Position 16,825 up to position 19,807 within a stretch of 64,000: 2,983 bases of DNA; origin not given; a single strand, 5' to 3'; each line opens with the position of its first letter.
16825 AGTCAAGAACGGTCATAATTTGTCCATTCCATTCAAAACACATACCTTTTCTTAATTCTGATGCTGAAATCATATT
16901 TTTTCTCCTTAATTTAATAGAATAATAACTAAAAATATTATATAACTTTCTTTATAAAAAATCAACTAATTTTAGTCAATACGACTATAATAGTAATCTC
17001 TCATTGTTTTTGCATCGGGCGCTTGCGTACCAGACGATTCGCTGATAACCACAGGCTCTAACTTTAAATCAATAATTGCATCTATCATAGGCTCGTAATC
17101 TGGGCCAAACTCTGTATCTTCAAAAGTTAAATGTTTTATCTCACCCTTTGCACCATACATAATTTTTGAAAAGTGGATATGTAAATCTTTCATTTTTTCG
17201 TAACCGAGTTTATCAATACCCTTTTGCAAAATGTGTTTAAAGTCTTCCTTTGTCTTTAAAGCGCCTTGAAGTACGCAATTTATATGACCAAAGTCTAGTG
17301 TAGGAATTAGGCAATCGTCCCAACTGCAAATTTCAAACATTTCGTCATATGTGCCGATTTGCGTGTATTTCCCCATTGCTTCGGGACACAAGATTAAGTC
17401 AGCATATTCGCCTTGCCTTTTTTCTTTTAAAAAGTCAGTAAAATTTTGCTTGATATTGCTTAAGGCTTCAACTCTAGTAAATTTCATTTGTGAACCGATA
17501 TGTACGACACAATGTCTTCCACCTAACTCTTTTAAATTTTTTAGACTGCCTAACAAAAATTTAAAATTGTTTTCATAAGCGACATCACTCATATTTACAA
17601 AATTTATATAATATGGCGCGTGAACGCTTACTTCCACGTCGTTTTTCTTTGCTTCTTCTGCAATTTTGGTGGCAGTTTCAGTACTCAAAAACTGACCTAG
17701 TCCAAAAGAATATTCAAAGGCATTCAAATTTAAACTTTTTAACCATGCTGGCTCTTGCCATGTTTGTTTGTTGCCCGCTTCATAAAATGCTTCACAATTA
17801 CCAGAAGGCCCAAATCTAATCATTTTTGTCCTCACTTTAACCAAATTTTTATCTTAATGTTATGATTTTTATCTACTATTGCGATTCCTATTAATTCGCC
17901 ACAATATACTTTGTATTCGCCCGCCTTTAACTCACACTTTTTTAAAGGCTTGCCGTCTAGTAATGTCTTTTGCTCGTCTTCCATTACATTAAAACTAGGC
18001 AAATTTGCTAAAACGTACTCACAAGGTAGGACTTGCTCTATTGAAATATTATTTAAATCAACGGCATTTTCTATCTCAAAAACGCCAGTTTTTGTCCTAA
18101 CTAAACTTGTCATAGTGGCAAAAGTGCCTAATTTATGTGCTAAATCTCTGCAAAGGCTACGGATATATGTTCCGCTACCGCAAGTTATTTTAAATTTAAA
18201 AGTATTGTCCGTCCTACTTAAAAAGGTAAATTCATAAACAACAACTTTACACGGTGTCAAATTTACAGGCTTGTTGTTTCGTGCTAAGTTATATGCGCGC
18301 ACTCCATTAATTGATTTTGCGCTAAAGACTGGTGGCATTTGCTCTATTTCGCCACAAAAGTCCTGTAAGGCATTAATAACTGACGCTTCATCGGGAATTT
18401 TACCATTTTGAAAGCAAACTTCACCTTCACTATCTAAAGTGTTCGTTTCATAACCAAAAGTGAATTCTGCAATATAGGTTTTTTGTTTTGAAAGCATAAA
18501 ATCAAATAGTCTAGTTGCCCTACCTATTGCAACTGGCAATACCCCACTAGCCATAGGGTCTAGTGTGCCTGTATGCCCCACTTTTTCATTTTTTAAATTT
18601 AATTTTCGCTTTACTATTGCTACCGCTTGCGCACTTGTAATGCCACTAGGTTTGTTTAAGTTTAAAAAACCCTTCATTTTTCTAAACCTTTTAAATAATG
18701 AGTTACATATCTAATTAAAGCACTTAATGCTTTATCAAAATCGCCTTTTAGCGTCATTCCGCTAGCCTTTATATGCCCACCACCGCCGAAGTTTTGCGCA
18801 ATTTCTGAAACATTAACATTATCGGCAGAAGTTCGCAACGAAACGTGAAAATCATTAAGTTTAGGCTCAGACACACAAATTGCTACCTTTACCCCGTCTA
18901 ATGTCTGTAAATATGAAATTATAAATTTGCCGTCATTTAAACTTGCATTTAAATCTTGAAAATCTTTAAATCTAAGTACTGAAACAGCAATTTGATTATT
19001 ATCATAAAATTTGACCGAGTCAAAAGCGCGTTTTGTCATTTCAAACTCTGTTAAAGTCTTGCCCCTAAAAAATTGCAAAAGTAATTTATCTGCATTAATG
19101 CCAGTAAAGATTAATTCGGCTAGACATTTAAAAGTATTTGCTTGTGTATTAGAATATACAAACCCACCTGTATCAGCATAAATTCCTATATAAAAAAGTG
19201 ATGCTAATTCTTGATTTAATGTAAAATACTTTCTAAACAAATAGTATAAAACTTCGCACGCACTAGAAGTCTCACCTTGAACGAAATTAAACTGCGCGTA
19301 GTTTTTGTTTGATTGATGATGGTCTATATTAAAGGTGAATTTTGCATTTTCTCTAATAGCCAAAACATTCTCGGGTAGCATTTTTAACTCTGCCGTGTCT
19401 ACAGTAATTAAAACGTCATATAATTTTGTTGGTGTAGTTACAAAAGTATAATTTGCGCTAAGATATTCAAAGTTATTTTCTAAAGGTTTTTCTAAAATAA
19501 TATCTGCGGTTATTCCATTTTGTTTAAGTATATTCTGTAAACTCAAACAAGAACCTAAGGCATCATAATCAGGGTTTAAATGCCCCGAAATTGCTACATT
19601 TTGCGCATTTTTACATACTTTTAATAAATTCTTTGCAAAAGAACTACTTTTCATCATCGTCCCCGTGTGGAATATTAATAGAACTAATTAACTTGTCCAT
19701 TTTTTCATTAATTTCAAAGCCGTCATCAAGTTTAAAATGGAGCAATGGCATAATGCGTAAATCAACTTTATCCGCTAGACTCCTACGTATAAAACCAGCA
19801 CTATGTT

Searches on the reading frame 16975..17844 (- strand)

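Call 73: search_protein_families(library=pfam, proteins=[window:16975-17844:-], max_evalue=1e-8)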
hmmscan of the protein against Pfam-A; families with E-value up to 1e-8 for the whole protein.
window:16975-17844:- (290 aa): 1 family
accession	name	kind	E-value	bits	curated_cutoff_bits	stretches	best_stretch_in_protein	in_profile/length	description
PF01261.30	AP_endonuc_2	-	1.1e-16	61.8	31.1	1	33-274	2-233/249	Xylose isomerase-like TIM barrel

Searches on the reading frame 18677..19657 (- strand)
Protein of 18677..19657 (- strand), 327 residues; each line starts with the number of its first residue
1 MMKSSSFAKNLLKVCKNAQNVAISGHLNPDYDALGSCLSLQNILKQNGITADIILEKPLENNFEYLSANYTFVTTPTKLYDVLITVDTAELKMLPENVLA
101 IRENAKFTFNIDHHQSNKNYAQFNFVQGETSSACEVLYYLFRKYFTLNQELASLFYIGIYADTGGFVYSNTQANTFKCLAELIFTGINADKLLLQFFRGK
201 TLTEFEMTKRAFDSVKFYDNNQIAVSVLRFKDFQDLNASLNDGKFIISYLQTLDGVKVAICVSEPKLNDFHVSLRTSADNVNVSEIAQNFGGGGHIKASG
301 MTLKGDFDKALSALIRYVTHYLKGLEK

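Call 73: search_protein_families(library=pfam, proteins=[window:18677-19657:-], max_evalue=1e-8)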
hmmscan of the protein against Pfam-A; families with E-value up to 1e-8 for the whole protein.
window:18677-19657:- (327 aa): 2 families
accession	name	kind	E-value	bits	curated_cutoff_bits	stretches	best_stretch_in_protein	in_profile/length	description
PF01368.27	DHH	-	8.4e-21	75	28.1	1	20-159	1-125/125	DHH family, N-terminal domain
PF02272.25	DHHA1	-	1.2e-09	39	25.9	1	225-318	6-100/102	DHHA1 domain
